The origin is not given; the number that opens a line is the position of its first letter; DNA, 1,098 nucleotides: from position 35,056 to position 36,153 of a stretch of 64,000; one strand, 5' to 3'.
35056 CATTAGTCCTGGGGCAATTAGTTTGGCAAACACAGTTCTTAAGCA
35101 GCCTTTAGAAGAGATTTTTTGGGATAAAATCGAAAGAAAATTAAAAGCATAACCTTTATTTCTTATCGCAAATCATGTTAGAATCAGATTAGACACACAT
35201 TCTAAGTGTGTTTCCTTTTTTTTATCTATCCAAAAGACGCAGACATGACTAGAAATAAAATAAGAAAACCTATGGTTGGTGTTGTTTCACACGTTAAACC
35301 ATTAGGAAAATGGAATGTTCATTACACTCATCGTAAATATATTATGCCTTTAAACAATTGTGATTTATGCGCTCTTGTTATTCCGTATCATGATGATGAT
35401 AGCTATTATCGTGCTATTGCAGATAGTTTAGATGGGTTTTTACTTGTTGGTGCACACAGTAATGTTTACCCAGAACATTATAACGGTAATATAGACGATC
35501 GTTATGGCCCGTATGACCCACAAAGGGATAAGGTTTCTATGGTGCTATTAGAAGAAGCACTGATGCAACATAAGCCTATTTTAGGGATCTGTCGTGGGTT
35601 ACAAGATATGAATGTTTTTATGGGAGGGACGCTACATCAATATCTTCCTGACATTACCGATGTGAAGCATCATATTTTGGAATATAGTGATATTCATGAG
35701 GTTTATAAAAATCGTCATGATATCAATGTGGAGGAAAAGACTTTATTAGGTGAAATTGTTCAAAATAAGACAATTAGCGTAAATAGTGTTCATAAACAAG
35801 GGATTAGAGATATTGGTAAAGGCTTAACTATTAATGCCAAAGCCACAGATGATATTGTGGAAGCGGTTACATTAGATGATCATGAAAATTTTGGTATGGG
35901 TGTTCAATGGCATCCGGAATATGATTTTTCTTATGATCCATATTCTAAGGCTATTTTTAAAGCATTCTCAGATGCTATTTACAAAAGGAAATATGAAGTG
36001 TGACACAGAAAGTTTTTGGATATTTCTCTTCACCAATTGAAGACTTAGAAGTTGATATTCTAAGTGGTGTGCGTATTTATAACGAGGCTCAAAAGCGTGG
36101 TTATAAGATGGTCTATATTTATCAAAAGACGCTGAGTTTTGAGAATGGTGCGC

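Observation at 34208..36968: Two GshB-type ATP-grasp paralogues flanking a C26 gamma-glutamyl hydrolase-like gene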

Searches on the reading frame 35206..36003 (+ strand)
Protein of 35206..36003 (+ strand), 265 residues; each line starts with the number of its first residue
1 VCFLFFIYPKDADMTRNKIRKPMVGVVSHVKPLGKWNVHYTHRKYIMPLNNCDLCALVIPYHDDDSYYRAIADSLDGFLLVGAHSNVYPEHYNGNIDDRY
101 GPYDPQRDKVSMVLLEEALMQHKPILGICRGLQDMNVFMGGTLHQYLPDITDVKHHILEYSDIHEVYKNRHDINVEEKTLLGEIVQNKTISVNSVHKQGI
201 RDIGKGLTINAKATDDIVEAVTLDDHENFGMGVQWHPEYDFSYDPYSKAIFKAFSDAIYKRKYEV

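Call 3: search_protein_families(library=pfam, proteins=[window:35206-36003:+], max_evalue=0.01)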
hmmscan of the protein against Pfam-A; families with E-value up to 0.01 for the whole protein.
window:35206-36003:+ (265 aa): 2 families
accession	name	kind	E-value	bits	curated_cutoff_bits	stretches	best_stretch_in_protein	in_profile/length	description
PF07722.19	Peptidase_C26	-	4.9e-61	206.7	20.5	1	22-238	1-219/219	Peptidase C26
PF00117.34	GATase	-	3e-12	47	22.8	1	101-240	51-174/190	Glutamine amidotransferase class-I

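Call 4: search_protein_families(library=ncbifam, proteins=[window:35206-36003:+], max_evalue=0.01)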
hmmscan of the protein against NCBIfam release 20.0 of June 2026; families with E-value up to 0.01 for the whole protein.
window:35206-36003:+ (265 aa): 19 families
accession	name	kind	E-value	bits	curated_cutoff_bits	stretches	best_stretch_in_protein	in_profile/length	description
NF008471.0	PRK11366.1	equivalog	5e-41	140.8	266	1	17-260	3-246/254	gamma-glutamyl-gamma-aminobutyrate hydrolase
NF045546.1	GCDPHdlase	equivalog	3.2e-12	46.9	250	2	106-162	77-131/198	gamma-glutamyl-CDP-amidate hydrolase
TIGR00888.1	guaA_Nterm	equivalog_domain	3.5e-10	39.6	172.15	1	115-258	63-184/188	glutamine-hydrolyzing GMP synthase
NF001975.0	PRK00758.1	equivalog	2.3e-09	37.1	198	1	120-257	66-181/185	GMP synthase subunit A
NF000848.1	PRK00074.1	equivalog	1.8e-07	30.1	400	1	116-258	64-187/512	glutamine-hydrolyzing GMP synthase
NF004169.0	PRK05637.1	equivalog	3.1e-07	30.2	332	1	101-239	54-189/210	anthranilate synthase component II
NF005849.0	PRK07765.1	equivalog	2.4e-06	27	308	1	101-145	55-99/219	aminodeoxychorismate/anthranilate synthase component II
NF010081.0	PRK13566.1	equivalog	3.2e-06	25.7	645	1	101-238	580-699/729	anthranilate synthase component I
NF005367.0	PRK06895.1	equivalog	1.1e-05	25.4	265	1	112-239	62-172/190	anthranilate synthase component II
NF006562.0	PRK09065.1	equivalog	1.8e-05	24.4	205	1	115-241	83-192/242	glutamine amidotransferase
NF003792.0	PRK05380.1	equivalog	4.1e-05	22.5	308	1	174-262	437-530/534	CTP synthase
TIGR01368.1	CPSaseIIsmall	equivalog_domain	9.9e-05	21.4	307.35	1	101-201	225-326/361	glutamine-hydrolyzing carbamoyl-phosphate synthase small subunit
TIGR00566.1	trpG_papA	subfamily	0.00014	21.7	121.05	1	101-238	53-175/192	glutamine amidotransferase of anthranilate synthase or aminodeoxychorismate synthase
NF009475.0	PRK12838.1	equivalog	0.00035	19.6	221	1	101-202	219-321/359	carbamoyl phosphate synthase small subunit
NF011201.0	PRK14607.1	equivalog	0.0015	17.3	670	1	101-242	53-175/534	bifunctional anthranilate synthase component II/anthranilate phosphoribosyltransferase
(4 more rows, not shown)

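Call 21: find_homologous_proteins(query=window:35245-36003:+)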
Query window:35245-36003:+ (252 aa): 6521 proteins with E <= 0.001 among 7113 candidates; the best 120 are listed.
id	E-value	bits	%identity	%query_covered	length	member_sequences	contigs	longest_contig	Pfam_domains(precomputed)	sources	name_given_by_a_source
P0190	1.3e-150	518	85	100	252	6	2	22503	PF07722.20,PF00117.35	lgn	-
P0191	2.4e-135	468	75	99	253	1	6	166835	PF07722.20,PF00117.35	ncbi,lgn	-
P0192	2.9e-120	419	70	96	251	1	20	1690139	PF07722.20,PF00117.35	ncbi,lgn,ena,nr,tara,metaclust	ncbi:MAG: hypothetical protein CMP22_01290 [Rickettsiales bacterium]|nr:hypothetical protein [Ricket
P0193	3.3e-120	418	69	96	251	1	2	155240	PF07722.20,PF00117.35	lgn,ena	-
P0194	8.1e-118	411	68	96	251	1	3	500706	PF07722.20,PF00117.35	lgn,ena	-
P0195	3.3e-117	409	66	97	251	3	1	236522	PF07722.20,PF00117.35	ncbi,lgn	-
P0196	7.5e-112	391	65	96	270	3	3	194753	PF07722.20,PF00117.35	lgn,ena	-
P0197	3.5e-85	304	52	96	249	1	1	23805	PF07722.20,PF00117.35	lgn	-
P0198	8.5e-49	184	40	94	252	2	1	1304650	PF07722.20,PF00117.35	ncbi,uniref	ncbi:gamma-glutamyl-gamma-aminobutyrate hydrolase family protein [Litoribrevibacter euphylliae]|unir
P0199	1.0e-47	181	39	96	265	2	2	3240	PF07722.20,PF00117.35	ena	-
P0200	2.0e-47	180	39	96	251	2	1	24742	PF07722.20,PF00117.35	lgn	-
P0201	1.9e-46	177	39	96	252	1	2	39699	PF07722.20,PF00117.35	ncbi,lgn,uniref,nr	ncbi:gamma-glutamyl-gamma-aminobutyrate hydrolase family protein [Litoribrevibacter albus]|uniref:ga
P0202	2.7e-46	176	39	96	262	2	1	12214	PF07722.20,PF00117.35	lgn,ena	-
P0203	3.3e-46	176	39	96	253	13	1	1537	PF07722.20,PF00117.35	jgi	-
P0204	1.6e-45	174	36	98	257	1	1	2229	PF07722.20,PF00117.35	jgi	jgi:putative glutamine amidotransferase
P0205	2.4e-44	170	38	96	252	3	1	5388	PF07722.20,PF00117.35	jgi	jgi:putative glutamine amidotransferase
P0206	9.7e-44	168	37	96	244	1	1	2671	PF07722.20,PF00117.35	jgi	jgi:putative glutamine amidotransferase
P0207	1.3e-43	167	36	97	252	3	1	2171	PF07722.20,PF00117.35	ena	-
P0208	1.5e-43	167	38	93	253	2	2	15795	PF07722.20,PF00117.35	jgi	jgi:putative glutamine amidotransferase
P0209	1.8e-43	167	39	94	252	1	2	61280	PF07722.20,PF00117.35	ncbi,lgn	-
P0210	2.1e-43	167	38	96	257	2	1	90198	PF07722.20,PF00117.35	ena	-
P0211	3.8e-43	166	38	97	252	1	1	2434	PF07722.20,PF00117.35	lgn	-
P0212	3.9e-43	166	38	95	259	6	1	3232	PF07722.20,PF00117.35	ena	-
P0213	4.2e-43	166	38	97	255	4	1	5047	PF07722.20,PF00117.35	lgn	-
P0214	4.7e-43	166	39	96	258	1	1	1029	PF07722.20,PF00117.35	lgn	-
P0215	4.8e-43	166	37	96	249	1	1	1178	PF07722.20,PF00117.35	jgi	jgi:putative glutamine amidotransferase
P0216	6.1e-43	165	36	96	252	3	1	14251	PF07722.20,PF00117.35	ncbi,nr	ncbi:MAG: gamma-glutamyl-gamma-aminobutyrate hydrolase family protein [Woeseiaceae bacterium]|nr:gam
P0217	8.8e-43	165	39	95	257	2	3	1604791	PF07722.20,PF00117.35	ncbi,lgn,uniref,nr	ncbi:gamma-glutamyl-gamma-aminobutyrate hydrolase family protein [Candidatus Enterovibrio altilux]|u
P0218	9.6e-43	165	38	92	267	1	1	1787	PF07722.20,PF00117.35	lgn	-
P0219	1.1e-42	164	38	94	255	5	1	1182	PF07722.20,PF00117.35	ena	-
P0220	1.9e-42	164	37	98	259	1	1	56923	PF07722.20,PF00117.35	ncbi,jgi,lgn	jgi:putative glutamine amidotransferase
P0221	3.0e-42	163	37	95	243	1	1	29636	PF07722.20,PF00117.35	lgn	-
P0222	3.6e-42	163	35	97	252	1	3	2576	PF07722.20,PF00117.35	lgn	-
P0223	4.0e-42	163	36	96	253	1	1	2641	PF07722.20,PF00117.35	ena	-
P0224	4.4e-42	162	38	91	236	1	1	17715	PF07722.20,PF00117.35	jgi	jgi:putative glutamine amidotransferase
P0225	5.8e-42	162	36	96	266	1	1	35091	PF07722.20,PF00117.35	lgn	-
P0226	7.0e-42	162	36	96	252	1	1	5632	PF07722.20,PF00117.35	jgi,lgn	-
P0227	7.3e-42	162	36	96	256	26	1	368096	PF07722.20,PF00117.35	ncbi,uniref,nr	ncbi:gamma-glutamyl-gamma-aminobutyrate hydrolase family protein [Snodgrassella communis]|uniref:gam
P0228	7.7e-42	162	37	96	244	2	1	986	PF07722.20,PF00117.35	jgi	jgi:putative glutamine amidotransferase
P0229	8.8e-42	161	39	91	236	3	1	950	PF07722.20,PF00117.35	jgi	jgi:putative glutamine amidotransferase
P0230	9.7e-42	161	36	94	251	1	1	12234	PF07722.20,PF00117.35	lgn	-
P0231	1.9e-41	160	37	97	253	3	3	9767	PF07722.20,PF00117.35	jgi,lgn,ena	-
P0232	1.9e-41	160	37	96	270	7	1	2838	PF07722.20,PF00117.35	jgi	-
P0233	3.3e-41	160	38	95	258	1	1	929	PF07722.20,PF00117.35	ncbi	-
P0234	4.0e-41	159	36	96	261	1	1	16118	PF07722.20,PF00117.35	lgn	-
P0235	4.5e-41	159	37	96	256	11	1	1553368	PF07722.20,PF00117.35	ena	-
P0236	4.7e-41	159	38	93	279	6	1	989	PF07722.20,PF00117.35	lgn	-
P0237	4.8e-41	159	38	95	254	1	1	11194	PF07722.20,PF00117.35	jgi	jgi:putative glutamine amidotransferase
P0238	5.0e-41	159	36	96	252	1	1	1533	PF07722.20,PF00117.35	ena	-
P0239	5.4e-41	159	39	96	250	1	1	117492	PF07722.20,PF00117.35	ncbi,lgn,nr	ncbi:MAG: gamma-glutamyl-gamma-aminobutyrate hydrolase family protein [Alphaproteobacteria bacterium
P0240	5.4e-41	159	37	97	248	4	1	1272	PF07722.20,PF00117.35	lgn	-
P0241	6.5e-41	159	37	93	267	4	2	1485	PF07722.20,PF00117.35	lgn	-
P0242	6.6e-41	159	36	96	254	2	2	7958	PF07722.20,PF00117.35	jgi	jgi:putative glutamine amidotransferase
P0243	7.3e-41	158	37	97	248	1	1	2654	PF07722.20,PF00117.35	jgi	-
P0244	7.3e-41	158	37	97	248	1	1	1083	PF07722.20,PF00117.35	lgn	-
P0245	7.6e-41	158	38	96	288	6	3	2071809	PF07722.20,PF00117.35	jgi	-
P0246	8.6e-41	158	35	94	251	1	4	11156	PF07722.20,PF00117.35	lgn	-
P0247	8.7e-41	158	38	88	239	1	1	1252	PF07722.20,PF00117.35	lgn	-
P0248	9.3e-41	158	35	96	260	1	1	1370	PF07722.20,PF00117.35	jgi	jgi:putative glutamine amidotransferase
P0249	9.8e-41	158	36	92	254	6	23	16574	PF07722.20,PF00117.35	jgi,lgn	jgi:putative glutamine amidotransferase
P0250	1.0e-40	158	36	96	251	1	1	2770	PF07722.20,PF00117.35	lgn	-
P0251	1.1e-40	158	35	96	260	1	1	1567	PF07722.20,PF00117.35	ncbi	-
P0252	1.1e-40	158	37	93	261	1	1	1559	PF07722.20,PF00117.35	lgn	-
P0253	1.5e-40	157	33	96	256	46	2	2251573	PF07722.20,PF00117.35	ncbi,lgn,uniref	ncbi:gamma-glutamyl-gamma-aminobutyrate hydrolase family protein [Snodgrassella alvi]|uniref:gamma-g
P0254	1.6e-40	157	37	93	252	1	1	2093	PF07722.20,PF00117.35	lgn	-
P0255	1.7e-40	157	35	97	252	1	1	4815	PF07722.20,PF00117.35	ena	-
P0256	1.8e-40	157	34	97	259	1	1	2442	PF07722.20,PF00117.35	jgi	jgi:putative glutamine amidotransferase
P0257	1.9e-40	157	36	93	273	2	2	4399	PF07722.20,PF00117.35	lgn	-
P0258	2.1e-40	157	37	96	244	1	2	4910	PF07722.20,PF00117.35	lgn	-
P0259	2.2e-40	157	35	97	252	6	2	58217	PF07722.20,PF00117.35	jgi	jgi:putative glutamine amidotransferase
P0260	2.8e-40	157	36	96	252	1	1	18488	PF07722.20,PF00117.35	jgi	jgi:putative glutamine amidotransferase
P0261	2.9e-40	156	37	96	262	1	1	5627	PF07722.20,PF00117.35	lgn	-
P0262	3.4e-40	156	34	96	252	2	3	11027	PF07722.20,PF00117.35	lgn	-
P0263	3.5e-40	156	37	94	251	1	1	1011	PF07722.20,PF00117.35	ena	-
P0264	3.5e-40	156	36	96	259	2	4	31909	PF07722.20,PF00117.35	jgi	jgi:putative glutamine amidotransferase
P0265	3.5e-40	156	38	94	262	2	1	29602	PF07722.20,PF00117.35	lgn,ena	-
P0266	3.7e-40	156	38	95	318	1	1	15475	PF07722.20,PF00117.35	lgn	-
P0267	4.3e-40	156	36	93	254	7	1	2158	PF07722.20,PF00117.35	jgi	jgi:putative glutamine amidotransferase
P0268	4.4e-40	156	37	96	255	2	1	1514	PF07722.20,PF00117.35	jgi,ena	-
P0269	5.0e-40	156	37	95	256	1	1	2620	PF07722.20,PF00117.35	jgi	jgi:putative glutamine amidotransferase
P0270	5.1e-40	156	37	97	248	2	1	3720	PF07722.20,PF00117.35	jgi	jgi:putative glutamine amidotransferase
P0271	5.1e-40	156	38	96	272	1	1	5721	PF07722.20,PF00117.35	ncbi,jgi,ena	jgi:putative glutamine amidotransferase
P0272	5.7e-40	155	37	97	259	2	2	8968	PF07722.20,PF00117.35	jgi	-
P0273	7.2e-40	155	37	95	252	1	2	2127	PF07722.20,PF00117.35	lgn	-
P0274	7.8e-40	155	35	96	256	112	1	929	PF07722.20,PF00117.35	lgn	-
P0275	8.1e-40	155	36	92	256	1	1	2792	PF07722.20,PF00117.35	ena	-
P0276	9.3e-40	155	37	96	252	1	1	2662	PF07722.20,PF00117.35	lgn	-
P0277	1.0e-39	155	36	94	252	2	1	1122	PF07722.20,PF00117.35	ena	-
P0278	1.1e-39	155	38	85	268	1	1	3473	PF07722.20,PF00117.35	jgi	-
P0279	1.1e-39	155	36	96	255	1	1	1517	PF07722.20,PF00117.35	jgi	jgi:putative glutamine amidotransferase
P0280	1.1e-39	155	36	94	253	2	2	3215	PF07722.20,PF00117.35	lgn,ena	-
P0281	1.2e-39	154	35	93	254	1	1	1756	PF07722.20,PF00117.35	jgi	jgi:putative glutamine amidotransferase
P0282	1.2e-39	154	37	96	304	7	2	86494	PF07722.20,PF00117.35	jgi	jgi:putative glutamine amidotransferase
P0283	1.3e-39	154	36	97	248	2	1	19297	PF07722.20,PF00117.35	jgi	-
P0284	1.3e-39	154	35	95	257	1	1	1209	PF07722.20,PF00117.35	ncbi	-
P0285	1.5e-39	154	37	93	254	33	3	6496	PF07722.20,PF00117.35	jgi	jgi:putative glutamine amidotransferase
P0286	1.5e-39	154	36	94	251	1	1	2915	PF07722.20,PF00117.35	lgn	-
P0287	1.6e-39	154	38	93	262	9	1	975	PF07722.20,PF00117.35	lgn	-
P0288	1.6e-39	154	39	79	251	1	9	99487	PF07722.20,PF00117.35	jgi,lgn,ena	-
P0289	1.7e-39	154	35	96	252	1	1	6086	PF07722.20,PF00117.35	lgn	-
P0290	1.8e-39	154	38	96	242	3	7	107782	PF07722.20,PF00117.35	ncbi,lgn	ncbi:MAG: gamma-glutamyl-gamma-aminobutyrate hydrolase family protein [Eubacterium sp.]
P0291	1.8e-39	154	35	94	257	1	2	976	PF07722.20,PF00117.35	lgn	-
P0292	1.9e-39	154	35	94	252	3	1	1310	PF07722.20,PF00117.35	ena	-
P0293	2.0e-39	154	36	96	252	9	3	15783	PF07722.20,PF00117.35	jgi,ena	-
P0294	2.2e-39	154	34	96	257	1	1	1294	PF07722.20,PF00117.35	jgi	jgi:putative glutamine amidotransferase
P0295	2.2e-39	154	33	95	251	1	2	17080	PF07722.20,PF00117.35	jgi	jgi:putative glutamine amidotransferase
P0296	2.8e-39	153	38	96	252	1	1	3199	PF07722.20,PF00117.35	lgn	-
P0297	2.8e-39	153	35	94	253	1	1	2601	PF07722.20,PF00117.35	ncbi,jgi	-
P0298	3.2e-39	153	36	100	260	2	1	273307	PF07722.20,PF00117.35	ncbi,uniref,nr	ncbi:gamma-glutamyl-gamma-aminobutyrate hydrolase family protein [uncultured Endozoicomonas sp.]|uni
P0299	3.4e-39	153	37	95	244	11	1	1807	PF07722.20,PF00117.35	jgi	-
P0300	3.6e-39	153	36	91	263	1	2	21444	PF07722.20,PF00117.35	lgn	-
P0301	3.6e-39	153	36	94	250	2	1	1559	PF07722.20,PF00117.35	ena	-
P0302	3.6e-39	153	35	94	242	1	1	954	PF07722.20,PF00117.35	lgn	-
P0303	4.3e-39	153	37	95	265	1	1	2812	PF07722.20,PF00117.35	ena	-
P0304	4.4e-39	153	35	96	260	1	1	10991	PF07722.20,PF00117.35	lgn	-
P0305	5.3e-39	152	34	96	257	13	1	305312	PF07722.20,PF00117.35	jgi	jgi:putative glutamine amidotransferase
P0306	5.6e-39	152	36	97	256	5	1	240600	PF07722.20,PF00117.35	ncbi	-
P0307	5.7e-39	152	36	93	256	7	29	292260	PF07722.20,PF00117.35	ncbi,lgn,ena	-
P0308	6.3e-39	152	35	99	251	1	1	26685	PF07722.20,PF00117.35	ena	-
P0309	6.8e-39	152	36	94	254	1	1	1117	PF07722.20,PF00117.35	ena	-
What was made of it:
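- C26: family identity is 52-85%, then drops sharply to 40% or less (call 21). Redundant genes are unlikely to persist in these apparently small genomes (the longest contig carrying an orthologue is 1.69 Mb, call 21).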

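Call 23: find_encoding_contigs(protein=P0192, flank=10000, max_places=2)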
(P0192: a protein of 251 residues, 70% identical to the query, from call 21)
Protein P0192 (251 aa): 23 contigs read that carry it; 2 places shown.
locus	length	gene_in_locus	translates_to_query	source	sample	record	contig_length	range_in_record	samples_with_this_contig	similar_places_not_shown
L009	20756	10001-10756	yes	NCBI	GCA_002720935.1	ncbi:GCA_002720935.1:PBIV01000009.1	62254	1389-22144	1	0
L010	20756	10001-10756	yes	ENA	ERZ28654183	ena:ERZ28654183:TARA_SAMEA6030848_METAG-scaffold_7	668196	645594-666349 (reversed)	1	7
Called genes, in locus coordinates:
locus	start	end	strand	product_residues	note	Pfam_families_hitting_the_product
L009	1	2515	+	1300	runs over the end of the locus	PF19116:DUF5801, PF19116:DUF5801, PF17963:Big_9, PF19116:DUF5801, PF17963:Big_9 (weak), PF19116:DUF5801, PF17963:Big_9 (weak), PF19116:DUF5801, +2 more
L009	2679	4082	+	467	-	PF02321:OEP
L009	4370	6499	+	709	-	PF00989:PAS (faint), PF08448:PAS_4, PF13426:PAS_9 (faint), PF01966:HD (faint), PF13487:HD_5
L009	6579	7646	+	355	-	PF00691:OmpA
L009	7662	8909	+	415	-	PF01435:Peptidase_M48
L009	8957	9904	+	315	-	PF02951:GSH-S_N, PF02955:GSH-S_ATP, PF08443:RimK, PF14398:ATPgrasp_YheCD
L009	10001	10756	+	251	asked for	PF07722:Peptidase_C26, PF00117:GATase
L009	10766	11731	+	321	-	PF02951:GSH-S_N, PF02955:GSH-S_ATP, PF08443:RimK, PF14398:ATPgrasp_YheCD (weak)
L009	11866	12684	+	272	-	-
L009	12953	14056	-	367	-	-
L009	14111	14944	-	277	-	-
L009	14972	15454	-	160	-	PF14352:DUF4402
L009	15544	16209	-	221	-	PF14352:DUF4402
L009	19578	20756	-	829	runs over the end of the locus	PF00133:tRNA-synt_1, PF09334:tRNA-synt_1g, PF08264:Anticodon_1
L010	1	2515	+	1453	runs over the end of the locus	?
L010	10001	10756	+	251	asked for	PF07722:Peptidase_C26, PF00117:GATase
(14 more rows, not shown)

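Call 24: find_encoding_contigs(protein=P0194, flank=10000, max_places=2)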
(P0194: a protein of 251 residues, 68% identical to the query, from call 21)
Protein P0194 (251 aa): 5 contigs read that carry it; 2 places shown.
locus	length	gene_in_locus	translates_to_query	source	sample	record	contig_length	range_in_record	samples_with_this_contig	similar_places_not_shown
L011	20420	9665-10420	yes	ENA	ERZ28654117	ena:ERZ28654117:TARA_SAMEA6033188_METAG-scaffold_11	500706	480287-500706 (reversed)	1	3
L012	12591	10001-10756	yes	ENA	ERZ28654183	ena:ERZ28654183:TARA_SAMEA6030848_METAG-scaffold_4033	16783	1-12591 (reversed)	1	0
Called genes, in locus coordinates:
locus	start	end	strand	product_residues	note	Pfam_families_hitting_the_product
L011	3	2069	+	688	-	?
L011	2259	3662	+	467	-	PF02321:OEP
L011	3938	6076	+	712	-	PF00989:PAS, PF08448:PAS_4, PF13426:PAS_9 (weak), PF13487:HD_5, PF01966:HD (weak)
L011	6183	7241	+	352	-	PF00691:OmpA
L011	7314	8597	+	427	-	PF01435:Peptidase_M48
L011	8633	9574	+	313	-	PF02951:GSH-S_N, PF02955:GSH-S_ATP, PF14398:ATPgrasp_YheCD, PF08443:RimK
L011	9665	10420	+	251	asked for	PF07722:Peptidase_C26, PF00117:GATase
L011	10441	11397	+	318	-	PF02951:GSH-S_N, PF02955:GSH-S_ATP, PF08443:RimK, PF14398:ATPgrasp_YheCD (weak)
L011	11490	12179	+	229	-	-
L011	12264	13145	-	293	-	-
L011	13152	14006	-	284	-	-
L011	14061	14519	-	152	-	PF14352:DUF4402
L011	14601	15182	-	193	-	PF14352:DUF4402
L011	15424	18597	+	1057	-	PF13620:CarboxypepD_reg (faint), PF17210:SdrD_B (faint)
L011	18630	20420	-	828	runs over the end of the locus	PF00133:tRNA-synt_1, PF09334:tRNA-synt_1g, PF08264:Anticodon_1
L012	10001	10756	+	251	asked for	PF07722:Peptidase_C26, PF00117:GATase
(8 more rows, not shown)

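Call 25: find_encoding_contigs(protein=P0196, flank=10000, max_places=2)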
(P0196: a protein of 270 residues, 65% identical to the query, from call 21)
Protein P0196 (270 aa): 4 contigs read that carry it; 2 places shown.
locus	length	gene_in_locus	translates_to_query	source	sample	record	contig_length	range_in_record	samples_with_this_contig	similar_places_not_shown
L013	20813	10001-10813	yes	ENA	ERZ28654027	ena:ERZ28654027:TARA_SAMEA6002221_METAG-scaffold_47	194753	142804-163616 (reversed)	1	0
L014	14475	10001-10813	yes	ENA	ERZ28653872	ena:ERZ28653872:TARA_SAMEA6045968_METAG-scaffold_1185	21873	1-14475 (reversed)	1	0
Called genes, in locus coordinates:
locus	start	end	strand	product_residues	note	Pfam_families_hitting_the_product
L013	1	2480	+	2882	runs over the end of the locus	PF19116:DUF5801, PF17803:Cadherin_4 (weak), PF17963:Big_9 (weak), PF19116:DUF5801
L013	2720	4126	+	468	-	PF02321:OEP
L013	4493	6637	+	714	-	PF00989:PAS (weak), PF08448:PAS_4, PF13426:PAS_9, PF01966:HD (weak), PF13487:HD_5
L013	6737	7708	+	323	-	PF00691:OmpA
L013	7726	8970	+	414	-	PF01435:Peptidase_M48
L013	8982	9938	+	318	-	PF02951:GSH-S_N, PF14398:ATPgrasp_YheCD (weak), PF02955:GSH-S_ATP, PF08443:RimK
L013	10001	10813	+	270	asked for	PF07722:Peptidase_C26, PF00117:GATase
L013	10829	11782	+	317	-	PF02951:GSH-S_N, PF02955:GSH-S_ATP, PF08443:RimK, PF14398:ATPgrasp_YheCD (faint)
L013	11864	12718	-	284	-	PF11741:AMIN (faint)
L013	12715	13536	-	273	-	-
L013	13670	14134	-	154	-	PF14352:DUF4402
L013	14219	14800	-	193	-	PF14352:DUF4402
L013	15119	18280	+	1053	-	-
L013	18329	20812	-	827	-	PF00133:tRNA-synt_1, PF09334:tRNA-synt_1g, PF08264:Anticodon_1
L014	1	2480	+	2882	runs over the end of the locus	PF19116:DUF5801, PF17803:Cadherin_4 (weak), PF17963:Big_9 (weak), PF19116:DUF5801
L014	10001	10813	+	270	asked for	PF07722:Peptidase_C26, PF00117:GATase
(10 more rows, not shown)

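Call 37: find_encoding_contigs(protein=P0198, flank=6000, max_places=2)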
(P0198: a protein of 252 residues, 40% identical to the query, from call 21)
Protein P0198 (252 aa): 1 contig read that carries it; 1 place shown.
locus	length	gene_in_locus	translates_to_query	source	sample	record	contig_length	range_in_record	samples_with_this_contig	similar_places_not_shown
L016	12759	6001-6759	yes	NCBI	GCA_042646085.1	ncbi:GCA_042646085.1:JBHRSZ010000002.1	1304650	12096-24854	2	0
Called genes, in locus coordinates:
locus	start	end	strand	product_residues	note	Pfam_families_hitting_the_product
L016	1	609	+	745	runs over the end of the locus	PF03971:IDH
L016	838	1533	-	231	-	-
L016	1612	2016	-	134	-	-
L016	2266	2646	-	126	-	PF00989:PAS (weak), PF08448:PAS_4 (weak), PF13426:PAS_9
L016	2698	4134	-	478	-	PF16952:Gln-synt_N_2 (weak), PF00120:Gln-synt_C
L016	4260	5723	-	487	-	PF00171:Aldedh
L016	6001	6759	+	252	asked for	PF07722:Peptidase_C26, PF00117:GATase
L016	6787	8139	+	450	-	PF00120:Gln-synt_C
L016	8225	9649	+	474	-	PF00202:Aminotran_3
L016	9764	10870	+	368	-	PF01547:SBP_bac_1, PF13416:SBP_bac_8, PF13531:SBP_bac_11 (weak), PF13343:SBP_bac_6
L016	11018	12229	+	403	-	PF00005:ABC_tran, PF08402:TOBE_2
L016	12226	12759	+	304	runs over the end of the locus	PF00528:BPD_transp_1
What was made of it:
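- On PuuD-type gamma-glutamyl-GABA hydrolase (NF008471) / Peptidase C26: Present around the nearest outside relative, L016 (call 37).
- The nearest outside relative lies in a classical puu cluster with GS-like ligases (L016, call 37), whereas here the neighbours are GshB-type ligases.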
